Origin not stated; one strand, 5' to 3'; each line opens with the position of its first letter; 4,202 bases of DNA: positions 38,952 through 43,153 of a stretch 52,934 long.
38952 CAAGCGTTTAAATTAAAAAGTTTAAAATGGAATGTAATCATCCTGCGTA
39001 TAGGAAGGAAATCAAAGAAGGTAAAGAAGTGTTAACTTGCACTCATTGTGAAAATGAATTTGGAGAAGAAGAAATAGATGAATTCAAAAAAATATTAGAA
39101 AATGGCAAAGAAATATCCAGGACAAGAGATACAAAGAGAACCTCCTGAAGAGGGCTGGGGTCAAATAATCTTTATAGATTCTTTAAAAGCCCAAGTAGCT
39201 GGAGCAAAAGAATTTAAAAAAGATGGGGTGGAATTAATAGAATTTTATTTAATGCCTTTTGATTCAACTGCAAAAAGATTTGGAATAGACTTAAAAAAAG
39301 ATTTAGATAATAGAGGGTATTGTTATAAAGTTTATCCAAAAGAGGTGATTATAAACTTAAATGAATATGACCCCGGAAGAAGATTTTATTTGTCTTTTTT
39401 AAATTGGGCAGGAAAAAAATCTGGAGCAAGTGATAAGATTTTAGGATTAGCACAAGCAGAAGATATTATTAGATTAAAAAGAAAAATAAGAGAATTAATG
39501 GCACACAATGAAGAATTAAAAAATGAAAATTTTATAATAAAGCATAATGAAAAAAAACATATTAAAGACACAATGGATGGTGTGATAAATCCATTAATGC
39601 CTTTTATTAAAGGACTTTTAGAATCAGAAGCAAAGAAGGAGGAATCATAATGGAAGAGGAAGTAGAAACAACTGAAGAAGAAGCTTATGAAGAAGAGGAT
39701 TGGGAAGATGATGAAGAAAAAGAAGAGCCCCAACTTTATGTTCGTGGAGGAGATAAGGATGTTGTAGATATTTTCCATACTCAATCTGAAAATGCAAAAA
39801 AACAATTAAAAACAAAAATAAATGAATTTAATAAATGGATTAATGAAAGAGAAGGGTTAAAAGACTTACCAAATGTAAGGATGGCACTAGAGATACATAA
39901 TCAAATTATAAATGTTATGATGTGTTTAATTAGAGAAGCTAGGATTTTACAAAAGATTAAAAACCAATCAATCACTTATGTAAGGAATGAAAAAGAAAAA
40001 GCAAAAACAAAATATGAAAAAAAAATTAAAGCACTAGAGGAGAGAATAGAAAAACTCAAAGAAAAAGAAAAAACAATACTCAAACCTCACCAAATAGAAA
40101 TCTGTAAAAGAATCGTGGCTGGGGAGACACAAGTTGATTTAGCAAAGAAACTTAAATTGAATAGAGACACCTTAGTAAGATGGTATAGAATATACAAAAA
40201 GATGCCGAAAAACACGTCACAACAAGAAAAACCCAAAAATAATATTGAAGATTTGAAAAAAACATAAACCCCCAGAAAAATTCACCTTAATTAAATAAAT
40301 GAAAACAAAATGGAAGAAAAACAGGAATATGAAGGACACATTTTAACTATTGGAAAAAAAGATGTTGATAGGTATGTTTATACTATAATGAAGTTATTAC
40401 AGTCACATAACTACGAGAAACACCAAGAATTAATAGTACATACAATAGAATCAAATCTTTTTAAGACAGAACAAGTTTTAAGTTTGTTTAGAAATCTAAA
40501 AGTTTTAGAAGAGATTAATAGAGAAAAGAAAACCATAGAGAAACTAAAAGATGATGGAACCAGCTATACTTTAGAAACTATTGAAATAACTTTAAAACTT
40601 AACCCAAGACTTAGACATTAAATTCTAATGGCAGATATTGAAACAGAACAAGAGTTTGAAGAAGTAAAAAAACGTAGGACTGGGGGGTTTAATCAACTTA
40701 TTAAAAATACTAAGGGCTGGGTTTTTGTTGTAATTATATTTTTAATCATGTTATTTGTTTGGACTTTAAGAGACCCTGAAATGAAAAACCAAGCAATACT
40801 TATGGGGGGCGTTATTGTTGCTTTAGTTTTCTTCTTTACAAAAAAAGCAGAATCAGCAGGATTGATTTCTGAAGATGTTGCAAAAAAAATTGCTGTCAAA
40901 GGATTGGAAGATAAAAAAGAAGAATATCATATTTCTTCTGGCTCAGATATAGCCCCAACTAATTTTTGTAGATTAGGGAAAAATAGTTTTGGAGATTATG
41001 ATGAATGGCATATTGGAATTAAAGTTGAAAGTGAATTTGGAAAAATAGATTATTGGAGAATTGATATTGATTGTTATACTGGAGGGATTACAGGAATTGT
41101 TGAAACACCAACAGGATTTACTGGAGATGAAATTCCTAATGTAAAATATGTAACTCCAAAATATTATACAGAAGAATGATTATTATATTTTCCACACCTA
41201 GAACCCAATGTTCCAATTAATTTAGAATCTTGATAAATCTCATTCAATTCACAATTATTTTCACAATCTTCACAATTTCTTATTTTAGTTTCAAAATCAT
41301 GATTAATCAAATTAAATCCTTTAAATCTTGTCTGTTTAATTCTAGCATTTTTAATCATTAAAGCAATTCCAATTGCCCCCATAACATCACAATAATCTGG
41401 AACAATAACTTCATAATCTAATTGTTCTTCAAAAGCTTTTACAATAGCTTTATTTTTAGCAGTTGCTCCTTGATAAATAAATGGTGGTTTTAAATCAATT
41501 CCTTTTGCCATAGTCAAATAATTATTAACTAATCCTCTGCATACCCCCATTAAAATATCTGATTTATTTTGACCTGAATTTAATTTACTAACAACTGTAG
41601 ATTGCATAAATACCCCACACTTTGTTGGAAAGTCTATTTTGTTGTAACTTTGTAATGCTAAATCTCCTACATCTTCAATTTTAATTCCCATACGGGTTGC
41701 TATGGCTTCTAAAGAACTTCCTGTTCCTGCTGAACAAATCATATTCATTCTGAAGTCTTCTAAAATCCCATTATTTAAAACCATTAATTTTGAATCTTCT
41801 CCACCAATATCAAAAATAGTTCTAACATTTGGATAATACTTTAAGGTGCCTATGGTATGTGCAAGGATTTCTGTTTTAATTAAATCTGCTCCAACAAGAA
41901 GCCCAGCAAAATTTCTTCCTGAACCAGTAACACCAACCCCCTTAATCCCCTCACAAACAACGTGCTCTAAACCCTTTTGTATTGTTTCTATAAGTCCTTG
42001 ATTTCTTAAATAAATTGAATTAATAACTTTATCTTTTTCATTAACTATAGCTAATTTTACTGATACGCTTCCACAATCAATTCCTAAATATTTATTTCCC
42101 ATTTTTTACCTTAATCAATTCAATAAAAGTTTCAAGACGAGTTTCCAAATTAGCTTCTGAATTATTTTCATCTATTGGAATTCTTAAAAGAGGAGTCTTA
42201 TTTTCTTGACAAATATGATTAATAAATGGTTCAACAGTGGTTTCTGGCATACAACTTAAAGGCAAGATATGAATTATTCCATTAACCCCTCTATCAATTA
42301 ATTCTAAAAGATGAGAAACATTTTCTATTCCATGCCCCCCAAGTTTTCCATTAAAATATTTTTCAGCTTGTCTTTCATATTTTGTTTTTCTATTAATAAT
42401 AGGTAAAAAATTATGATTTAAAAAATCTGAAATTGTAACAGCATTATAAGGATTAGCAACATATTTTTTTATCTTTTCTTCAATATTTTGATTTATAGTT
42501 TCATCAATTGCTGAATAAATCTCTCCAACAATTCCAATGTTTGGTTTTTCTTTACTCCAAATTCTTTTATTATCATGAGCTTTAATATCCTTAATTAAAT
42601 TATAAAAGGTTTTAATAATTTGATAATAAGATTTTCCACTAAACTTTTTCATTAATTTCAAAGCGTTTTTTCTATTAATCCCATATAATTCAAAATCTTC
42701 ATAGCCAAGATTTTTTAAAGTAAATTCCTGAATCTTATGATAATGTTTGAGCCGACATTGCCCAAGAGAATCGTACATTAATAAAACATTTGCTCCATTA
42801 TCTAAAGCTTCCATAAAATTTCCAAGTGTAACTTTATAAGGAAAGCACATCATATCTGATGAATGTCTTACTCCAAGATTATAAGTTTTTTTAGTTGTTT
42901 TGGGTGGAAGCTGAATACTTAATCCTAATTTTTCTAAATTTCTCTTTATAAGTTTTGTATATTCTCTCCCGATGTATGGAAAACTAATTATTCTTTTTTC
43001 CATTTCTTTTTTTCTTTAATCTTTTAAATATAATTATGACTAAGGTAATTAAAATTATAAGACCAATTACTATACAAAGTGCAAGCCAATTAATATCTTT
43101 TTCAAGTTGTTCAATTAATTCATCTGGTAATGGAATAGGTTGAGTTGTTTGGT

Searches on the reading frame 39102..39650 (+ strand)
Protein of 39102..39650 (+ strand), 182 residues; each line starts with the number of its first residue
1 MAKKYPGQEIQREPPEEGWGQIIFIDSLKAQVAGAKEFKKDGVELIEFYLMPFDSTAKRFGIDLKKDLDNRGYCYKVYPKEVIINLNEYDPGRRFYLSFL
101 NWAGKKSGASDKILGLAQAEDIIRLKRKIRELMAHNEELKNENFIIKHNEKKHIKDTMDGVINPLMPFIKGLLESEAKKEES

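Call 6: search_protein_families(library=pfam, max_evalue=0.01, proteins=[window:39102-39650:+])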
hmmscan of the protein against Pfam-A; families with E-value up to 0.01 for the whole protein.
window:39102-39650:+ (182 aa): 1 family
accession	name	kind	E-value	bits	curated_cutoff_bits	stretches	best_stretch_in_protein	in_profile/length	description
PF01166.23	TSC22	-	0.0002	21.9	30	1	117-149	11-43/57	TSC-22/dip/bun family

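Call 107: search_protein_families(library=phrogs, max_evalue=0.05, proteins=[window:39102-39650:+])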
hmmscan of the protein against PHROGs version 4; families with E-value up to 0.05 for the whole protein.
window:39102-39650:+ (182 aa): 0 families

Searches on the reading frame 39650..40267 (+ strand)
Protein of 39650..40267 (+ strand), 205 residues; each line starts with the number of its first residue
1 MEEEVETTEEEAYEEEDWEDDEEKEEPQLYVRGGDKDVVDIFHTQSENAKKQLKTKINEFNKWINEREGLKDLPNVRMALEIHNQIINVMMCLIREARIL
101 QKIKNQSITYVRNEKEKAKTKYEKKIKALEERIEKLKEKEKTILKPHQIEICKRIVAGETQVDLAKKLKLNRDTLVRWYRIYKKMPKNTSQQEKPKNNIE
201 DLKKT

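Call 21: search_protein_families(library=pfam, max_evalue=0.01, proteins=[window:39650-40267:+])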
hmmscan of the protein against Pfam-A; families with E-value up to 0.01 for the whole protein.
window:39650-40267:+ (205 aa): 1 family
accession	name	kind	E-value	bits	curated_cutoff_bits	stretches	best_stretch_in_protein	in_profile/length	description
PF13518.12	HTH_28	-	0.0054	17.2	25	0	150-183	4-37/52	Helix-turn-helix domain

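Call 107: search_protein_families(library=phrogs, max_evalue=0.05, proteins=[window:39650-40267:+])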
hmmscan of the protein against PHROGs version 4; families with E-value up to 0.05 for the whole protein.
window:39650-40267:+ (205 aa): 4 families
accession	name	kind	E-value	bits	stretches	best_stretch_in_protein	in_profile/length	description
phrog_1058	-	unknown function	0.0037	18.3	1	118-181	59-123/134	-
phrog_4494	-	unknown function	0.007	17.9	1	154-197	14-59/109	-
phrog_18995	-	head and packaging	0.0097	17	0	149-188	9-48/170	terminase small subunit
phrog_664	-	DNA, RNA and nucleotide metabolism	0.024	15.5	1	135-182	81-124/210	DNA binding protein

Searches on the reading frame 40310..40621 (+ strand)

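Call 21: search_protein_families(library=pfam, max_evalue=0.01, proteins=[window:40310-40621:+])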
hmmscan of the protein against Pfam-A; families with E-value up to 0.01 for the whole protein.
window:40310-40621:+ (103 aa): 0 families

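Call 76: search_protein_families(library=ncbifam, max_evalue=0.01, proteins=[window:40310-40621:+])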
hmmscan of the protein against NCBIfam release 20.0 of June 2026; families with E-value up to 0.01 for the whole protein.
window:40310-40621:+ (103 aa): 1 family
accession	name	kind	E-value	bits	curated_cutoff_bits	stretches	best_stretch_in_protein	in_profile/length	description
NF003088.0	PRK04015.1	subfamily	0.0026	17.9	90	1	10-96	6-90/92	DNA/RNA-binding protein AlbA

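Call 107: search_protein_families(library=phrogs, max_evalue=0.05, proteins=[window:40310-40621:+])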
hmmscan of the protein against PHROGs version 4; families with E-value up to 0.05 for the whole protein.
window:40310-40621:+ (103 aa): 1 family
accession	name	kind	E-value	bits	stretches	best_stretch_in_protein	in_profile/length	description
phrog_26022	-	unknown function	0.0086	17.1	1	11-42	15-46/68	-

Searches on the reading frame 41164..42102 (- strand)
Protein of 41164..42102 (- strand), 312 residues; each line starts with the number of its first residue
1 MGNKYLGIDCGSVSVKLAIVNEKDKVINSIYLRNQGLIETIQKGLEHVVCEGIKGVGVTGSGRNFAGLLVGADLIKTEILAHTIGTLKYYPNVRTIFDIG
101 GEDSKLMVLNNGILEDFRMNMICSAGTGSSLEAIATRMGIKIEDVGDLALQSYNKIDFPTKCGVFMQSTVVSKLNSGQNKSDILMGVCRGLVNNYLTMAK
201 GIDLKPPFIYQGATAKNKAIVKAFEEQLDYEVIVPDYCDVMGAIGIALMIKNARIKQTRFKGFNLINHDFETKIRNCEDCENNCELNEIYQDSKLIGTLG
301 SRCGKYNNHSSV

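Call 21: search_protein_families(library=pfam, max_evalue=0.01, proteins=[window:41164-42102:-])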
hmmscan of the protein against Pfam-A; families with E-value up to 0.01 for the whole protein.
window:41164-42102:- (312 aa): 2 families
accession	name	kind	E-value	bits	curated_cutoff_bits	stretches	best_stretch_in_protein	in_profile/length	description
PF01869.26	BcrAD_BadFG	-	9.5e-41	140.5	31.5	1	6-248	1-269/271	BadF/BadG/BcrA/BcrD ATPase family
PF00370.27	FGGY_N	-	0.0026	17.8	28.8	0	5-35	2-32/245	FGGY family of carbohydrate kinases, N-terminal domain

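Call 45: find_related_loci(query=window:41164-42102:-, collection=genome_contigs, flank=3000)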
Query window:41164-42102:- (312 aa) in genome_contigs; peptide patterns used: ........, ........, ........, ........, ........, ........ (x = any residue, [..] = any of these).
347 stretches matched a pattern; 13 encode a relative of the query (tblastn E <= 1e-3); 13 distinct loci.
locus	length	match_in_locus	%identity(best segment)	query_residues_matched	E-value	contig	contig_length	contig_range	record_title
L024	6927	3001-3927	53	3-307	2e-110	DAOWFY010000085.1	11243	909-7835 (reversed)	MAG TPA_asm: bacterium isolate CSMAG_1977 CSMAG_1977_k141_2049412_length_11243_cov_30.6568, whole genome shotgun sequenc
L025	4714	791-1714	52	3-306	1e-108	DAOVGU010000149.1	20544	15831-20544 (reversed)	MAG TPA_asm: bacterium isolate CSMAG_1143 CSMAG_1143_k141_6137486_length_20544_cov_6.9825, whole genome shotgun sequence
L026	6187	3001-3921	53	5-305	5e-106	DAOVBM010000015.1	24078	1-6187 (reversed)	MAG TPA_asm: Candidatus Woesearchaeota archaeon isolate CSMAG_1005 CSMAG_1005_k141_4056460_length_24078_cov_11.3438, who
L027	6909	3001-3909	50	5-305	9e-106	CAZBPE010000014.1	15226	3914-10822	MAG TPA_asm: uncultured Methanosarcinales archaeon isolate SRP090828_co2_31 genome assembly, contig: NODE_1312_length_15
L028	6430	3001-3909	55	5-305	7e-106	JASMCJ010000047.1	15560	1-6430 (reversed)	MAG: Candidatus Woesearchaeota archaeon isolate ETNP3_MAG_14 c_000001129192, whole genome shotgun sequence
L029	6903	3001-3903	53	5-303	2e-105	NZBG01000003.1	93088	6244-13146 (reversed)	MAG: Candidatus Woesearchaeota archaeon isolate ARS1419 36443, whole genome shotgun sequence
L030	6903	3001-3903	51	5-303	3e-105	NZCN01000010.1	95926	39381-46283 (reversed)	MAG: Candidatus Woesearchaeota archaeon isolate ARS1199 MHASMcontig_198640, whole genome shotgun sequence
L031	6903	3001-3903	50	5-303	6e-101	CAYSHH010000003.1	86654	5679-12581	MAG TPA_asm: uncultured Candidatus Saccharibacteria bacterium isolate binchicken_co220_14 genome assembly, contig: NODE_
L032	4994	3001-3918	49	5-309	2e-100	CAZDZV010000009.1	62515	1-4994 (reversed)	MAG TPA_asm: uncultured Methanosarcinales archaeon isolate SRP141376_co2_275 genome assembly, contig: NODE_1207_length_6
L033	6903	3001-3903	52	5-303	3e-97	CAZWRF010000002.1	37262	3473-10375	MAG TPA_asm: uncultured Candidatus Saccharibacteria bacterium isolate binchicken_co150_727 genome assembly, contig: NODE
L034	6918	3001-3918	50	5-307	7e-102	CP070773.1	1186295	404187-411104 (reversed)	MAG: Candidatus Bathyarchaeota archaeon isolate bin22 chromosome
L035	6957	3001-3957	28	5-305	3e-31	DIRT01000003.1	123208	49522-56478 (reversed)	MAG TPA_asm: Bacteroidales bacterium UBA5429 UBA5429_contig_803, whole genome shotgun sequence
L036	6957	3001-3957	27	5-305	3e-30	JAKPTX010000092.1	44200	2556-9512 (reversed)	MAG: Bacteroidota bacterium isolate USPA_maxbin.052 k141_1222674, whole genome shotgun sequence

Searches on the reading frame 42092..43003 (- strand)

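Call 21: search_protein_families(library=pfam, max_evalue=0.01, proteins=[window:42092-43003:-])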
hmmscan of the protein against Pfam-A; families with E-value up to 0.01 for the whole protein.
window:42092-43003:- (303 aa): 2 families
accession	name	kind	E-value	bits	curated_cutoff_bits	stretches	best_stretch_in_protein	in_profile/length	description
PF09989.15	DUF2229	-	2.5e-12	47.4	29.4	2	14-74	12-73/218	CoA enzyme activase uncharacterised domain (DUF2229)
PF06050.19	HGD-D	-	1.2e-09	38.7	28.4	1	127-297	168-342/342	2-hydroxyglutaryl-CoA dehydratase, D-component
